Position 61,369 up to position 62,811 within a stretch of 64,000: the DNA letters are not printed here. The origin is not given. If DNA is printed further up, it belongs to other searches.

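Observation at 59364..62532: Amidase, MamK-like actin and acidic bitopic SPOR protein form a candidate cytoskeleton-to-peptidoglycan module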

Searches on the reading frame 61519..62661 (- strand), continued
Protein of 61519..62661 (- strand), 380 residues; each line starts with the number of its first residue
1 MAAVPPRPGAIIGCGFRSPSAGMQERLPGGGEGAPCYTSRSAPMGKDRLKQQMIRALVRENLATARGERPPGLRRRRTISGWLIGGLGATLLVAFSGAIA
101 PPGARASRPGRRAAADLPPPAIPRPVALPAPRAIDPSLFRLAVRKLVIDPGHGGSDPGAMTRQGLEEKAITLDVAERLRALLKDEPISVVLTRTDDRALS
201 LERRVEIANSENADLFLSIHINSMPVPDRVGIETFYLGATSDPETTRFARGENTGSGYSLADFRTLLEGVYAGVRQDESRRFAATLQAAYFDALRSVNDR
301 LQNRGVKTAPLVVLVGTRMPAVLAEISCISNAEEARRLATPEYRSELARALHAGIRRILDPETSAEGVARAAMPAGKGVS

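Call 62: fold_search(model_id=the predicted structure, library=pdb)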
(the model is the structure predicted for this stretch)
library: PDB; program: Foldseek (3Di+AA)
matches with E <= 10: 922; with E <= 0.001: 36
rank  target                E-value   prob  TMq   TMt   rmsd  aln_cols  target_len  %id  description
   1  8c2o_B                1.1e-18  1.00  0.50  0.72   7.0       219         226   34  Structure of E. coli AmiA (released 2023-06-14)
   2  4rn7                  1.5e-18  1.00  0.50  0.89   2.7       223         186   27  The crystal structure of N-acetylmuramoyl-L-alanine amidase from Clostridium difficile 630 (released 2014-11-05)
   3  5emi                  3.7e-18  1.00  0.47  0.86   5.9       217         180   32  N-acetylmuramoyl-L-alanine amidase AmiC2 of Nostoc punctiforme (released 2016-02-10)
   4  4bin                  7.2e-18  1.00  0.47  0.45   7.9       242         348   26  Crystal structure of the E. coli N-acetylmuramoyl-L-alanine amidase AmiC (released 2013-08-21)
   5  8c2o_A                9.7e-18  1.00  0.50  0.72   7.0       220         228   34  Structure of E. coli AmiA (released 2023-06-14)
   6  8c0j_A                1.6e-17  1.00  0.46  0.75   5.8       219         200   28  Structure of AmiB enzymatic domain bound to the EnvC LytM domain (released 2023-06-14)
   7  1jwq                  3.0e-17  1.00  0.49  0.89   2.0       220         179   30  Structure of the catalytic domain of CwlV, N-acetylmuramoyl-L-alanine amidase from Bacillus(Paenibacillus) polymyxa var. (released 2003-11-18)
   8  8c0j_C                1.2e-16  1.00  0.49  0.82   4.8       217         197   29  Structure of AmiB enzymatic domain bound to the EnvC LytM domain (released 2023-06-14)
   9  7rag_B                3.7e-16  1.00  0.48  0.80   3.4       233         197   27  Structure of the CwlD amidase from Clostridioides difficile in complex with the GerS lipoprotein (released 2021-09-08)
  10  3ne8                  3.7e-16  1.00  0.48  0.69   8.1       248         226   28  The crystal structure of a domain from N-acetylmuramoyl-l-alanine amidase of Bartonella henselae str. Houston-1 (released 2010-07-14)
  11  7tj4_D                5.7e-16  1.00  0.47  0.87   2.3       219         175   28  Structure of the S. aureus amidase LytH and activator ActH extracellular domains (released 2022-07-06)
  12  7tj4_B                1.0e-15  1.00  0.47  0.87   2.2       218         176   28  Structure of the S. aureus amidase LytH and activator ActH extracellular domains (released 2022-07-06)
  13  9a7d_A                2.1e-15  1.00  0.49  0.32   9.9       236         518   22  Integrative model of YRVJ-YACD by crosslinking MS and deep learning (released 2024-09-18)
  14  5j72_A                1.7e-14  1.00  0.49  0.26   4.9       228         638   26  Cwp6 from Clostridium difficile (released 2017-02-08)
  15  7ago                  4.2e-14  1.00  0.46  0.70   5.2       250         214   24  crystal structure of the N-acetylmuramyl-L-alanine amidase, Ami1, from Mycobacterium abscessus bound to L-Alanine-D-isog (released 2020-11-18)
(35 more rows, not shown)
